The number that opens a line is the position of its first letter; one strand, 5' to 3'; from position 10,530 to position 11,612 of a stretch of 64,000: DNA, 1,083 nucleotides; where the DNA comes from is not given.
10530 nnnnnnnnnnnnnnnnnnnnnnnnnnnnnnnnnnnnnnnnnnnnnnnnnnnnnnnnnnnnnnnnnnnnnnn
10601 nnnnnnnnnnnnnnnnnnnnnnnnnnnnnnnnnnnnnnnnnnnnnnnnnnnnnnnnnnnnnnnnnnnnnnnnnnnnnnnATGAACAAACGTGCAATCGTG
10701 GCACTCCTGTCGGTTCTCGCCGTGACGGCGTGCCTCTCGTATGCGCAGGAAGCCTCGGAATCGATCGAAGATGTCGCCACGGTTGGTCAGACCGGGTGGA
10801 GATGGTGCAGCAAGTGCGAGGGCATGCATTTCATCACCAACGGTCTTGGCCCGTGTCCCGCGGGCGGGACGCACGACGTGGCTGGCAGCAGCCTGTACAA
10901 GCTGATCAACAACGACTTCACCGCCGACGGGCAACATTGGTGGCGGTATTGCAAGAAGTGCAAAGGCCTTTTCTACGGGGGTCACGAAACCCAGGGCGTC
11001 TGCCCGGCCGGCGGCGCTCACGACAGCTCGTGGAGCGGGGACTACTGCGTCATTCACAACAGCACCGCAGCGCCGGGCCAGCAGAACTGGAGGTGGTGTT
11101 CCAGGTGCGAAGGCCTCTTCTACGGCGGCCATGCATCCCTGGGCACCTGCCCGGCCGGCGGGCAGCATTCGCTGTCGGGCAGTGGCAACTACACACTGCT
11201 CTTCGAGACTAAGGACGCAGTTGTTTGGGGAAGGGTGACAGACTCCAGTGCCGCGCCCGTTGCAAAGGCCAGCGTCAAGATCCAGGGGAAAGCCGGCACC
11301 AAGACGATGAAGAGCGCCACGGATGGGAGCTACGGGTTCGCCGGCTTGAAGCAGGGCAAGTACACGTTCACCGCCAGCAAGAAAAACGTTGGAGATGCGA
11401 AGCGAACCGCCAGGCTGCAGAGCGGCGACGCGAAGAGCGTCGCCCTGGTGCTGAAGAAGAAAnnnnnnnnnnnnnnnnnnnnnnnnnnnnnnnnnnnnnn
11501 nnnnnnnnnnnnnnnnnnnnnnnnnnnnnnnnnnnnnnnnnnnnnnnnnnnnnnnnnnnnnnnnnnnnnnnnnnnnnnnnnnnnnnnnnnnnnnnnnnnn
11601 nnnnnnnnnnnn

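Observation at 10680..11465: Unclassified triple Cys-rich repeat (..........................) in a secreted protein with a CarboxypepD_reg-like tail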

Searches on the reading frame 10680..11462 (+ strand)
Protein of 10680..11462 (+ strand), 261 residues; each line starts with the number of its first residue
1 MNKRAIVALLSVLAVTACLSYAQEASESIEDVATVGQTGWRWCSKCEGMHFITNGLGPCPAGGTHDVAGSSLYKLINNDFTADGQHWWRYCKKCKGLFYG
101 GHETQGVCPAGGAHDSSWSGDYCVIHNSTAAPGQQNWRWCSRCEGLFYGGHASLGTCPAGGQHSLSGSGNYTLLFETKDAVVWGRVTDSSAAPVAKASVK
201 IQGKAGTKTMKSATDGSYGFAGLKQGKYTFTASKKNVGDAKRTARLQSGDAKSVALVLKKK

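Call 3: search_protein_families(library=pfam, proteins=[window:10680-11462:+], max_evalue=10)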
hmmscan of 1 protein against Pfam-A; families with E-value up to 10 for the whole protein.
window:10680-11462:+ (261 aa): 11 families
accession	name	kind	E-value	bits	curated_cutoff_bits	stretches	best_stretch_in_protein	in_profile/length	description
PF13620.12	CarboxypepD_reg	-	6.4e-13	49.3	32.3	1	182-258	2-81/82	Carboxypeptidase regulatory-like domain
PF13715.12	CarbopepD_reg_2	-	5e-05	23.7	32.2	1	184-260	3-78/88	CarboxypepD_reg-like domain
PF17210.9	SdrD_B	-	0.00021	21.9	29.7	1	187-250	17-80/112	SdrD B-like domain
PF02369.22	Big_1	-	0.0072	16.8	34.9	1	180-254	19-88/93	Bacterial Ig-like domain (group 1)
PF17802.7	SpaA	-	0.017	15.7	23.1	1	188-231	9-57/91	Prealbumin-like fold domain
PF24421.1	Ig_J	-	0.14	12.8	29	1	209-237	59-87/104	Tip attachment protein J, Ig-like domain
PF03110.19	SBP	-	0.17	12.6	27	0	33-53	32-52/75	SBP domain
PF07495.19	Y_Y_Y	-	0.26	11.7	26.6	1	215-237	28-49/65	Y_Y_Y domain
PF25433.1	DUF7895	-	0.79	10.6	27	0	42-96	13-62/75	Domain of unknown function (DUF7895)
PF17466.7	NinD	-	1.7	9.2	35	0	132-144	18-31/57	Family of unknown function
PF15470.12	DUF4637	-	3.5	8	27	0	43-51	23-31/43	C17orf50 C-terminal zinc-binding domain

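Call 4: search_protein_families(library=ncbifam, proteins=[window:10680-11462:+], max_evalue=10)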
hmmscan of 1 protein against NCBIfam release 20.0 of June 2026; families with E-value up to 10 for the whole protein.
window:10680-11462:+ (261 aa): 4 families
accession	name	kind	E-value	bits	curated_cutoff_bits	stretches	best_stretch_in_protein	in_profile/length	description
NF052345.1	S_layer_anammox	exception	4.8e-05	20.9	1400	1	180-255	1313-1388/1596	Kustd1514 family S-layer glycoprotein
NF052230.1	T9SS_PorE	exception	0.028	12.7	600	1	180-245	423-489/648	PorE family type IX secretion system protein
NF052297.1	VV20781_fam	subfamily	0.088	12.3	155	1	200-241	30-75/229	VV20781 family protein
NF050080.1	pilus_FilD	exception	0.15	10.3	970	1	162-216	281-335/549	putative pilus system OmpP1/FadL family transporter FilD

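Call 5: search_solved_structures(query=window:10680-11462:+, max_evalue=10, show_alignments=3)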
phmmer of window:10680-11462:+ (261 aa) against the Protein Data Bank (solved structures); distinct sequences matched with E-value up to 10: 0.

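Call 70: find_related_loci(query=window:10680-11462:+, collection=metagenome_contigs, flank=8000)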
Query window:10680-11462:+ (261 aa) in metagenome_contigs; peptide patterns used: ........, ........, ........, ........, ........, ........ (x = any residue, [..] = any of these).
114 stretches matched a pattern; 17 encode a relative of the query (tblastn E <= 1e-3); 17 distinct loci.
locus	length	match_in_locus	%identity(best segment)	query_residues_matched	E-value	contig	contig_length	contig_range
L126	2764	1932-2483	44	33-226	3e-47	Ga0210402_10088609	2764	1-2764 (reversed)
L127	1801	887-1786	53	24-177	1e-45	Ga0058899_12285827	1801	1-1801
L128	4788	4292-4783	45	34-201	3e-44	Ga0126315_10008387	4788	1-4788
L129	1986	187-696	49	32-176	1e-43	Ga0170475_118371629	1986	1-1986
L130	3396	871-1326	46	20-174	2e-38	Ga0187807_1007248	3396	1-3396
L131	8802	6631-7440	33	26-260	2e-36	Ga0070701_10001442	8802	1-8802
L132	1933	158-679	42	1-176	1e-36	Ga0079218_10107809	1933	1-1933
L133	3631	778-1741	45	22-180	6e-32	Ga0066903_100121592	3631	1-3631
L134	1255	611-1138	38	1-173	3e-31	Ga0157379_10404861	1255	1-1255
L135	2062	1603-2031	44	37-173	2e-25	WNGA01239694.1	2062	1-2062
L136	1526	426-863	41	29-176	3e-25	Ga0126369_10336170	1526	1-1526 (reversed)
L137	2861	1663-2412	43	23-177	5e-25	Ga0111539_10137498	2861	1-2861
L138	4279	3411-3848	41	29-176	6e-25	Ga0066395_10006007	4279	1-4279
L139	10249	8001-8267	54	31-176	9e-24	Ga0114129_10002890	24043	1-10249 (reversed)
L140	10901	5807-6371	43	7-173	1e-29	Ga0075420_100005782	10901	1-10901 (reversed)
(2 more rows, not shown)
